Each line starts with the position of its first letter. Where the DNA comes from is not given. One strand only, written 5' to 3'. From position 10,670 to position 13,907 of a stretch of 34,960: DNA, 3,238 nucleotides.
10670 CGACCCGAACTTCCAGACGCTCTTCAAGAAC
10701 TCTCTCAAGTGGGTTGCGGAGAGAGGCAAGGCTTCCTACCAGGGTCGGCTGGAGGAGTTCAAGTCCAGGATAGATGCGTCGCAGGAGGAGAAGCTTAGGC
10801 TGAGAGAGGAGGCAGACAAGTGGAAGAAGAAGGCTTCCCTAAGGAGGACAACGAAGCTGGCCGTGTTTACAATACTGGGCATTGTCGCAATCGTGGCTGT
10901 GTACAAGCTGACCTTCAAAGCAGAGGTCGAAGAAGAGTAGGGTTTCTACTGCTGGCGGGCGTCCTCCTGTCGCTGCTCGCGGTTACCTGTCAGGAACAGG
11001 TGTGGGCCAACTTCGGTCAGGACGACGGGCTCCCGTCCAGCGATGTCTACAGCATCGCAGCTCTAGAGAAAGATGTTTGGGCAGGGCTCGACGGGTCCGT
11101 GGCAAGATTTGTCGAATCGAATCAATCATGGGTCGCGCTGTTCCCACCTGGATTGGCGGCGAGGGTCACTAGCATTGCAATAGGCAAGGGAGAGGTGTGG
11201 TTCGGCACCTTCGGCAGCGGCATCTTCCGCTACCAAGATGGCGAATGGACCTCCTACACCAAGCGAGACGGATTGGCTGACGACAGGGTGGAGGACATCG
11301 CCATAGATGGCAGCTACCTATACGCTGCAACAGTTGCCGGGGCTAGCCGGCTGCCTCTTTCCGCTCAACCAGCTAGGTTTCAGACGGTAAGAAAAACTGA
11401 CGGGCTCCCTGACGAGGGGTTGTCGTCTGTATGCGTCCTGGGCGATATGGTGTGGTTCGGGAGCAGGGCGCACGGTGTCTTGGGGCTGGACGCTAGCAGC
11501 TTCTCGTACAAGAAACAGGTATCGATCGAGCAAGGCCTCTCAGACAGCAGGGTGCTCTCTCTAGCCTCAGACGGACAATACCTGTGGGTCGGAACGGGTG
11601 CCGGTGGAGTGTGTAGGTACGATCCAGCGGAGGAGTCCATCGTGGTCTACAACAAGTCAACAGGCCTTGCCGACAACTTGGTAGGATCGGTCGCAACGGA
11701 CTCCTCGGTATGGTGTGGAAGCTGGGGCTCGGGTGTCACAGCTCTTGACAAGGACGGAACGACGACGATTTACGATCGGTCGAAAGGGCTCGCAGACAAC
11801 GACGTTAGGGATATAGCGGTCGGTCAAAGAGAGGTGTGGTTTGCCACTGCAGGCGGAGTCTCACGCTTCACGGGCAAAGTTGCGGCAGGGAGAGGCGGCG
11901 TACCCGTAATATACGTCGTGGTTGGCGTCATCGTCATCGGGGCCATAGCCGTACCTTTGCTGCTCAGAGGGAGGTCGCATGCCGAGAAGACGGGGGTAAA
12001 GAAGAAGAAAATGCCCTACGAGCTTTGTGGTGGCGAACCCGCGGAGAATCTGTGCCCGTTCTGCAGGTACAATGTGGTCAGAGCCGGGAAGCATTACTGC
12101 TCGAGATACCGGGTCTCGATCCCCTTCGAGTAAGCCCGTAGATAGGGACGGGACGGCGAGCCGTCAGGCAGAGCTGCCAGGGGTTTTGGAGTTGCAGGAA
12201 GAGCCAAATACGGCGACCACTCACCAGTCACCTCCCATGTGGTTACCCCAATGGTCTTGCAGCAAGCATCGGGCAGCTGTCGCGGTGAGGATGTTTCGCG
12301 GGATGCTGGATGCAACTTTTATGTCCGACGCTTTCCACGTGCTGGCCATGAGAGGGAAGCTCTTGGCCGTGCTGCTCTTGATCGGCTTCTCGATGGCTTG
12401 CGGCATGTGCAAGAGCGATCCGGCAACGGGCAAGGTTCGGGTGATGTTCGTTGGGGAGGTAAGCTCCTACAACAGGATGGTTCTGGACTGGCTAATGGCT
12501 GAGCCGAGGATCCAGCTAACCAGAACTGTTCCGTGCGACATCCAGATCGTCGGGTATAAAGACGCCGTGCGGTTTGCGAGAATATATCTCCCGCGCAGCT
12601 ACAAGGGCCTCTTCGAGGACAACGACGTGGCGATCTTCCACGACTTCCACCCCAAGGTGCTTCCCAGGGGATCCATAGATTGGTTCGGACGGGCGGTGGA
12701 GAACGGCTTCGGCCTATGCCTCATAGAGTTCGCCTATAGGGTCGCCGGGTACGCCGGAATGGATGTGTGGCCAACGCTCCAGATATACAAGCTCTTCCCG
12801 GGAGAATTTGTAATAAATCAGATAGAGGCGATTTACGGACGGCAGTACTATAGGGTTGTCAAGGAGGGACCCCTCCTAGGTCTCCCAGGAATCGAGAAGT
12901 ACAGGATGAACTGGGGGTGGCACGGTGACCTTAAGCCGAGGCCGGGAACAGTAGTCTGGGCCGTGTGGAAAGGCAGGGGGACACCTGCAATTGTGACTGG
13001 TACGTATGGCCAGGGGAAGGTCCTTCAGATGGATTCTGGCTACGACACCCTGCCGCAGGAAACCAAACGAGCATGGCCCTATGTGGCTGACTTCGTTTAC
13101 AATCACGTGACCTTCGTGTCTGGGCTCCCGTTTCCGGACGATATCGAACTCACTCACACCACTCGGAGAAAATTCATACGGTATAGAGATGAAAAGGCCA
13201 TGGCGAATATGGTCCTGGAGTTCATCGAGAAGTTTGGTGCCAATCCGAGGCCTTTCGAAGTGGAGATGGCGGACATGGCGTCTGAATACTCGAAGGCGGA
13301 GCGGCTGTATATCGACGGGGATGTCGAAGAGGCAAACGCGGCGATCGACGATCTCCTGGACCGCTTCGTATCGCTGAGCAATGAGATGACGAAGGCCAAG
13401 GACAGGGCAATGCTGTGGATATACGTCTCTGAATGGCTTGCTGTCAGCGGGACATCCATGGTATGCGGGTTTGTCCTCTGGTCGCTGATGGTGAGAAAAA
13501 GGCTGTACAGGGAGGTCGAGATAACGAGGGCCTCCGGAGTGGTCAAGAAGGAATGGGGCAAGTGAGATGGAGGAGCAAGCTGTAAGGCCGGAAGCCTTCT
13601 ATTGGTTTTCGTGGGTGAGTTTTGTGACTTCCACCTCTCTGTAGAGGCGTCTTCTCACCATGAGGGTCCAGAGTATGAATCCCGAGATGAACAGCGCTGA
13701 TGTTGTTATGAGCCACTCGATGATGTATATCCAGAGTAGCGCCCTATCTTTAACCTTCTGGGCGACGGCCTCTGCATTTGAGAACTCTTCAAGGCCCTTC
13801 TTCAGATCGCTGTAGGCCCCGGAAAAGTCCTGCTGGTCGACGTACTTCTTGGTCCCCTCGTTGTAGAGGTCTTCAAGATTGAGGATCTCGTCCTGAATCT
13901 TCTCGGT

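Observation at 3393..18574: Expanded family of type-I membrane proteins whose C-terminal helix and cytoplasmic tail are their most conserved part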

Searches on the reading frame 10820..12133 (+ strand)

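Call 6: search_protein_families(library=pfam, proteins=[window:10820-12133:+], max_evalue=0.01)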
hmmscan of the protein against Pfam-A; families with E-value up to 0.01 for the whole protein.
window:10820-12133:+ (437 aa): 2 families
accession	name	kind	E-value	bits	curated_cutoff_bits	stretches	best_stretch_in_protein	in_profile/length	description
PF07494.17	Reg_prop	-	6.7e-07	29.2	20.4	0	239-260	1-23/24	Two component regulator propeller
PF21544.3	PorZ_N_b_propeller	-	0.0021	18.8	27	0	265-349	10-101/154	TSS9, PorZ, N-terminal beta-propeller domain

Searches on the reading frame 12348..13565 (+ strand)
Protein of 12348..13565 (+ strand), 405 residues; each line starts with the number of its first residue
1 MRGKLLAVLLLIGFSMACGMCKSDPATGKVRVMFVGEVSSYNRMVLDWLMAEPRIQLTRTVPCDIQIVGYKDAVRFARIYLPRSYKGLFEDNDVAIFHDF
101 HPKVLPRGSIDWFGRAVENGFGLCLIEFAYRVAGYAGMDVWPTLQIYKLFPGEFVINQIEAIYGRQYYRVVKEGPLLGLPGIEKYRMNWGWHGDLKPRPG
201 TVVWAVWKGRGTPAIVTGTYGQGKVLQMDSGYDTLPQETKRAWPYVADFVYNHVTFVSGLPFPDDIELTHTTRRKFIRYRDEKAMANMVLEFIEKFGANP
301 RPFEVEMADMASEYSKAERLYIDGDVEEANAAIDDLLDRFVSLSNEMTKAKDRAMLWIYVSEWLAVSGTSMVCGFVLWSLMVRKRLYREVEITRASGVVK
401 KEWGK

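Call 4: search_protein_families(library=pfam, proteins=[window:12348-13565:+], max_evalue=1)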
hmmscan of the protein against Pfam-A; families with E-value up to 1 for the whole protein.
window:12348-13565:+ (405 aa): 1 family
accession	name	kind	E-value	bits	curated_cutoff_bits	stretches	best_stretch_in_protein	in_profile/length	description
PF06160.17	EzrA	-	0.35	9.5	39.6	1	287-349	150-212/557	Septation ring formation regulator, EzrA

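Call 5: search_protein_families(library=ncbifam, proteins=[window:12348-13565:+], max_evalue=1)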
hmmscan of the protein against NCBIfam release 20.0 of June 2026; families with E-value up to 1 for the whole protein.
window:12348-13565:+ (405 aa): 1 family
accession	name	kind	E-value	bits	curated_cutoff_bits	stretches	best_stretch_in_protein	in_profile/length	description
NF003409.0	PRK04778.1-3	equivalog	0.0091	14.8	562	1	295-351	161-217/570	septation ring formation regulator EzrA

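Call 21: search_solved_structures(query=A3, max_evalue=1)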
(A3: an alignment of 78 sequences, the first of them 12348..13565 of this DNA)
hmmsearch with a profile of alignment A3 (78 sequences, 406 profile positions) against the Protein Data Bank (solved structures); distinct sequences matched with E-value up to 1: 7.
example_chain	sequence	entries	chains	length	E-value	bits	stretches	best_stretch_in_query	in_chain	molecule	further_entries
3soz_A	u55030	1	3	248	2.1e-19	72.7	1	83-263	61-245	Cytoplasmic Protein STM1381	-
2gk3_A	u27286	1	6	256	1.1e-18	70.3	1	79-266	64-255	putative cytoplasmic protein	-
3rht_A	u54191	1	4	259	6e-18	67.9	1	89-250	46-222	(GATase1)-like protein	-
6rjw_A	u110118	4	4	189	0.013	17.4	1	274-358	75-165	LysM domain protein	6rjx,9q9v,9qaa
8j3o_A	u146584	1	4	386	0.036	15.9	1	170-287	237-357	Formate dehydrogenase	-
8j3p_A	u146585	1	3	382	0.037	15.9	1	170-287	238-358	Formate dehydrogenase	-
3rkv_A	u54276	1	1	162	0.08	14.8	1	312-350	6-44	putative peptidylprolyl isomerase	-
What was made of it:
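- PDB profile hits 3soz, 2gk3 and 3rht at E 1e-18 to 1e-19 (call 21).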

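Call 29: predict_structure(alignment_id=A3)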
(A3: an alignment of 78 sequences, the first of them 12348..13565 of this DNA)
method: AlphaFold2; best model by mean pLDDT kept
length: 405 residues; sequences in the alignment: 78
mean_pLDDT: 93.0   pTM: 0.87
mean pLDDT of the five models: 93.0, 92.2, 92.2, 92.1, 91.6
residues with pLDDT >= 90: 342; 70-90: 38; 50-70: 24; < 50: 1
segments of 3 or more residues with pLDDT < 50: none
pLDDT, mean of each block of 10 residues (from residue 1): 88 76 94 96 95 97 95 97 97 96 94 97 89 75 94 89 93 97 97 94 97 97 97 95 98 98 97 97 97 96 98 98 98 98 98 96 97 96 80 58 54
secondary structure, 60 per line:
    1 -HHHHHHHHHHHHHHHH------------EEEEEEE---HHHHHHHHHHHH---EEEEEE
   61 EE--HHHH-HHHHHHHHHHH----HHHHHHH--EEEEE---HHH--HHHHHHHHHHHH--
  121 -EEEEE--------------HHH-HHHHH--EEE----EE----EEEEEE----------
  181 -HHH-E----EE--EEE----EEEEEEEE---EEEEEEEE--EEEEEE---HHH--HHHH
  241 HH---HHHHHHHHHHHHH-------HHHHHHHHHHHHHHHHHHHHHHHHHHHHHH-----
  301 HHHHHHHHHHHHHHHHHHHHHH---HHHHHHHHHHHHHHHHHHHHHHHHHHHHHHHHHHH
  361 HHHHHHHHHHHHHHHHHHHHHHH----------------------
elements in order: H2-17 E30-36 H40-51 E55-62 H65-68 H70-80 H85-91 E94-98 H107-118 E122-126 H145-149 E152-154 E165-170 E195-197 E202-209 E213-220 E223-228 H237-242 H246-258 H266-295 H301-322 H326-383
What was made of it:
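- On SlaB-type S-layer anchor: The model shows an alpha/beta domain plus a three-helix bundle (call 29).
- Closest known: SlaB, the Sulfolobales S-layer anchor. Different: Here the ectodomain is an alpha/beta GATase1-like fold, the stalk is a three-helix bundle in the monomer model (call 29), there are dozens of paralogs, and no slaA-like neighbour was seen.
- AF2 model, pLDDT 93, with helix 326-383 continuous from stalk into membrane (call 29).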

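Call 31: fold_search(model_id=the predicted structure, library=pdb)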
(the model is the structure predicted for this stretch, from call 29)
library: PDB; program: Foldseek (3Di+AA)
matches with E <= 10: 920; with E <= 0.001: 69
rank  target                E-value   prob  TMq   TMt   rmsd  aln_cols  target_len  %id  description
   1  2gk3_A                1.0e-09  1.00  0.44  0.71   5.4       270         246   16  Cytoplasmic Protein STM3548 from Salmonella typhimurium (released 2006-05-02)
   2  2gk3_E                1.4e-09  1.00  0.45  0.72   5.3       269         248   17  Cytoplasmic Protein STM3548 from Salmonella typhimurium (released 2006-05-02)
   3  3soz_A                1.3e-08  1.00  0.44  0.70   5.4       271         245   15  Cytoplasmic Protein STM1381 from Salmonella typhimurium LT2 (released 2011-08-03)
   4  3rht_A                2.1e-08  1.00  0.42  0.65   5.8       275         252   14  Crystal structure of type 1 glutamine amidotransferase (GATase1)-like protein from Planctomyces limnophilus (released 2011-04-27)
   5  5xb7_E                4.4e-06  1.00  0.34  0.21   6.1       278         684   12  GH42 alpha-L-arabinopyranosidase from Bifidobacterium animalis subsp. lactis Bl-04 (released 2017-11-01)
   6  7d50_A                1.1e-05  1.00  0.31  0.48   8.1       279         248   13  SpuA mutant - H221N with glutamyl-thioester (released 2021-10-06)
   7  7sbc_D                1.2e-05  1.00  0.34  0.28   7.3       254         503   12  Crystal structure of a GMP synthase from Acinetobacter baumannii AB5075-UW (released 2021-10-06)
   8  8ibt_A                1.5e-05  1.00  0.30  0.19   8.3       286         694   13  Crystal structure of GH42 beta-galactosidase BiBga42A from Bifidobacterium longum subspecies infantis E318S mutant in  (released 2023-06-07)
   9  7d53_A                2.2e-05  1.00  0.33  0.50   6.7       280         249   14  SpuA mutant - H221N with Glu (released 2021-10-06)
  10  8ibt_B                3.3e-05  1.00  0.31  0.19   8.1       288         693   14  Crystal structure of GH42 beta-galactosidase BiBga42A from Bifidobacterium longum subspecies infantis E318S mutant in  (released 2023-06-07)
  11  7d4r_A                4.6e-05  1.00  0.31  0.47   7.8       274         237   13  SpuA native structure (released 2021-10-06)
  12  7mo6_A                5.4e-05  1.00  0.34  0.28   7.7       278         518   12  Guanosine Monophosphate Synthase from Aspergillus fumigatus Af293 (released 2022-02-16)
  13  7d53_C                5.7e-05  1.00  0.35  0.53   5.8       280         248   13  SpuA mutant - H221N with Glu (released 2021-10-06)
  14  8ibr                  5.7e-05  1.00  0.30  0.19   8.3       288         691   14  Crystal structure of GH42 beta-galactosidase BiBga42A from Bifidobacterium longum subspecies infantis in complex with gl (released 2023-06-07)
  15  4uzs_A                6.1e-05  1.00  0.31  0.19   7.9       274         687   12  Crystal structure of Bifidobacterium bifidum beta-galactosidase (released 2015-09-30)
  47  6nwz_A                4.1e-04  1.00  0.37  0.24   5.2       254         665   11  Crystal structure of Agd3 a novel carbohydrate deacetylase (released 2020-02-12)
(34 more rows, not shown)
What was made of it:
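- On Pfam PF07090 GATase1_like (clan of class-I glutamine-amidotransferase-like folds): Foldseek ranks 1-4 are these proteins, with probability 1.0 and TM-score normalised to the target of 0.65-0.72 (call 31).
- On Carbohydrate-binding module of the Agd3 type (CBM87): Foldseek hit to 6nwz_A at E 4.1e-4 (call 31).
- Closest known: Pfam PF07090 GATase1_like proteins. Same: Profile E-values are 1e-18 to 1e-19 and these are the top Foldseek matches (calls 21, 31).
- Closest known: Agd3 N-terminal domain. Same: Agd3 (6nwz) also appears among the Foldseek matches at E 4e-4 (call 31).
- The top Foldseek hits are the same proteins, followed by the GH42 middle domain and Agd3 (call 31). The related GATase1-like middle domain of GH42 enzymes is among the structural matches (call 31).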

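Call 87: search_solved_structures(query=A3, max_evalue=0.000001, show_alignments=3)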
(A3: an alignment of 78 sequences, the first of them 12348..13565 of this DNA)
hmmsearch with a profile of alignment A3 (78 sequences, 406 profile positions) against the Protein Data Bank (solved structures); distinct sequences matched with E-value up to 0.000001: 3.
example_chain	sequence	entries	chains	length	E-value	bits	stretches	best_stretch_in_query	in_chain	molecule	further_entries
3soz_A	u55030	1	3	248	2.1e-19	72.7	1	83-263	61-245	Cytoplasmic Protein STM1381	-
2gk3_A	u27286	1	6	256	1.1e-18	70.3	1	79-266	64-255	putative cytoplasmic protein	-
3rht_A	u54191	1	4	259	6e-18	67.9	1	89-250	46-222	(GATase1)-like protein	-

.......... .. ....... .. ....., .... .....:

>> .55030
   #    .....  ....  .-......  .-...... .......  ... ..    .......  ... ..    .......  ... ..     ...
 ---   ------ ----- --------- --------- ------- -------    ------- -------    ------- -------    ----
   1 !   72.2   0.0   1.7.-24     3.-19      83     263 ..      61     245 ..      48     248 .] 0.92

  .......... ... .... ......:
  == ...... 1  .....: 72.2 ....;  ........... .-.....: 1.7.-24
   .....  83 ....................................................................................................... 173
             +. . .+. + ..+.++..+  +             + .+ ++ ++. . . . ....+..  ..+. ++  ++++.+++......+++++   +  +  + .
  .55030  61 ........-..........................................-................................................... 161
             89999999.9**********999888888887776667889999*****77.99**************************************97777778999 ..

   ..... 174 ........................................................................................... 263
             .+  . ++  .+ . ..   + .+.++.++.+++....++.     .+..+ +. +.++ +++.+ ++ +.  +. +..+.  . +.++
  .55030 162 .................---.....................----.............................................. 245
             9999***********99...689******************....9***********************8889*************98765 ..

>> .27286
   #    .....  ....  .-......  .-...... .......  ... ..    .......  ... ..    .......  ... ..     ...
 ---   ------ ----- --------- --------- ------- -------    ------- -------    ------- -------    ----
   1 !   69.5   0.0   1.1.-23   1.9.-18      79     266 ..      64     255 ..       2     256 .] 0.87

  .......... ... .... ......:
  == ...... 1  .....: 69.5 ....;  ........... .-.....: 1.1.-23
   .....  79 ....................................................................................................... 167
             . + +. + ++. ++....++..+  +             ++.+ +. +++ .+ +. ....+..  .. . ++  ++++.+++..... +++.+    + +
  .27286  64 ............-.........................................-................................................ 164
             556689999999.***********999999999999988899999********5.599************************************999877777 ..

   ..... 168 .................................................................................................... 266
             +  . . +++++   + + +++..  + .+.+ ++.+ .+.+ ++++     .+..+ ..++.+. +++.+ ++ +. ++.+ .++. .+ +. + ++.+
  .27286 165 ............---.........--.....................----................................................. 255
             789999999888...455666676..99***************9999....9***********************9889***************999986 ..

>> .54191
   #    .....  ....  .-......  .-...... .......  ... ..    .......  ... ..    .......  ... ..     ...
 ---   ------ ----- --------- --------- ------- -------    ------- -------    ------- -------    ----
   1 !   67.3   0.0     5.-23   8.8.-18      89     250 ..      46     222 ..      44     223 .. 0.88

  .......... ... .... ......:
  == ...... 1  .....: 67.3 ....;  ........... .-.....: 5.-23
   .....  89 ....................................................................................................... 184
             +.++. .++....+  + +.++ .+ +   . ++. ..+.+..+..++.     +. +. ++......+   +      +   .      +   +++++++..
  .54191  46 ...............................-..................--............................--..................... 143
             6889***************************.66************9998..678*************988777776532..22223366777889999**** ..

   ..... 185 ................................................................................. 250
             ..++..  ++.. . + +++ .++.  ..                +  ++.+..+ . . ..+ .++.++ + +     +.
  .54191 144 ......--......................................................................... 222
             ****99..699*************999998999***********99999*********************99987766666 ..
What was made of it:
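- On Pfam PF07090 GATase1_like (clan of class-I glutamine-amidotransferase-like folds): The family profile against PDB gives E 2e-19, 1e-18 and 6e-18 (calls 21, 87).
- Closest known: Pfam PF07090 GATase1_like proteins. Same: Shared core motifs are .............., VLPVD and PLLV...G.G (call 87).
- Closest known: Pfam PF07090 GATase1_like proteins. Different: The archaeal family adds a signal peptide, the RxYxPRxY motif (only the Pro is shared, call 87), a three-helix stalk and the conserved TM/tail module.
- Tried and rejected: It is not conserved in the bacterial structures (call 87).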

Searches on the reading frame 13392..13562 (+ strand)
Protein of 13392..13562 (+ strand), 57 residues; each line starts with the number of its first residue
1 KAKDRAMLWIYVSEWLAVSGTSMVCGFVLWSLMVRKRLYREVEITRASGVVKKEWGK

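Call 57: search_protein_families(library=ncbifam, proteins=[window:13392-13562:+], max_evalue=10)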
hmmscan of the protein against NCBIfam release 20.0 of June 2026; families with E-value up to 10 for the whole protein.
seq(57 aa): 1 family
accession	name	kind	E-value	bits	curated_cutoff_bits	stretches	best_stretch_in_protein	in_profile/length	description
TIGR03141.1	cytochro_ccmD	equivalog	0.044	13.9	25.95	1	23-49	20-46/47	heme exporter protein CcmD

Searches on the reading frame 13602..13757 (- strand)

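Call 57: search_protein_families(library=ncbifam, proteins=[window:13602-13757:-], max_evalue=10)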
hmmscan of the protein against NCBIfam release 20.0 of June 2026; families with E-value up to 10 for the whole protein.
seq(52 aa): 1 family
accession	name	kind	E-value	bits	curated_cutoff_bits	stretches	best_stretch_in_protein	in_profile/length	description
TIGR03141.1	cytochro_ccmD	equivalog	0.021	14.9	25.95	1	20-43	17-40/47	heme exporter protein CcmD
